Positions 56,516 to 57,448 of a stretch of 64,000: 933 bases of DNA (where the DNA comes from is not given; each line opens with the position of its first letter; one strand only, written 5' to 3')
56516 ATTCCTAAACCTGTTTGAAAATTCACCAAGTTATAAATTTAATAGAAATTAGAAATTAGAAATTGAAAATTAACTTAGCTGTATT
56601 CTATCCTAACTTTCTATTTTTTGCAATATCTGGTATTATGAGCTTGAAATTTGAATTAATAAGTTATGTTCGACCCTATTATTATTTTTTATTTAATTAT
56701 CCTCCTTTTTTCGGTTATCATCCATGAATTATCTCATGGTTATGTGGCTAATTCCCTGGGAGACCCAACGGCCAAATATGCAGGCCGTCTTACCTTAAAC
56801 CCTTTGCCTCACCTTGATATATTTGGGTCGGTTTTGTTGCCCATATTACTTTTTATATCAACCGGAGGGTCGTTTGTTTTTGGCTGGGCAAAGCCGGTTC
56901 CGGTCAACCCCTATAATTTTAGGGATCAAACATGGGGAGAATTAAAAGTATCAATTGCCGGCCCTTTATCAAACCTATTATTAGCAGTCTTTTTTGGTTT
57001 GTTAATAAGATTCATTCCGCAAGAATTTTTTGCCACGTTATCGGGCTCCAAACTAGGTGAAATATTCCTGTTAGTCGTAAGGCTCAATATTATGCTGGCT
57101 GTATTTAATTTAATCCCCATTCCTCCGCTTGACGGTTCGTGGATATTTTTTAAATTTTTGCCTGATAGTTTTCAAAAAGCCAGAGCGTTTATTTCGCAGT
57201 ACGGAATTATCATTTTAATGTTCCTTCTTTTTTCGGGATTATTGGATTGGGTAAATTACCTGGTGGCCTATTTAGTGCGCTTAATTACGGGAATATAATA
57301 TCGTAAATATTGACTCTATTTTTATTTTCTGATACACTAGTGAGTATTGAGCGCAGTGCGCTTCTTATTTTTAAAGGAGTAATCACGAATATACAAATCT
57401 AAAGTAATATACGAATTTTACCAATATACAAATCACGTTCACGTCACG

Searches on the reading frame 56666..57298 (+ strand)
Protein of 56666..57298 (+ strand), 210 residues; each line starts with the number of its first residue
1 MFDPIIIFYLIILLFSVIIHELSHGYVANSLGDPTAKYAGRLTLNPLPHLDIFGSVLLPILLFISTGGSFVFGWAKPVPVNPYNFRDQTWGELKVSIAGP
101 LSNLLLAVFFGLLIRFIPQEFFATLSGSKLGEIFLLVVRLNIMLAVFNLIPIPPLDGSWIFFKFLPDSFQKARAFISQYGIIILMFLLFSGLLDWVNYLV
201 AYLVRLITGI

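Call 20: search_protein_families(library=pfam, proteins=[window:56666-57298:+], max_evalue=0.01)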
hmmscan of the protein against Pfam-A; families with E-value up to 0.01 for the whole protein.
window:56666-57298:+ (210 aa): 1 family
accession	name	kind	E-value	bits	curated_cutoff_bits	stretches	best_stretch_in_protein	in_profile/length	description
PF02163.28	Peptidase_M50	-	6.6e-16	58.8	27.2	1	9-187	2-221/221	Peptidase family M50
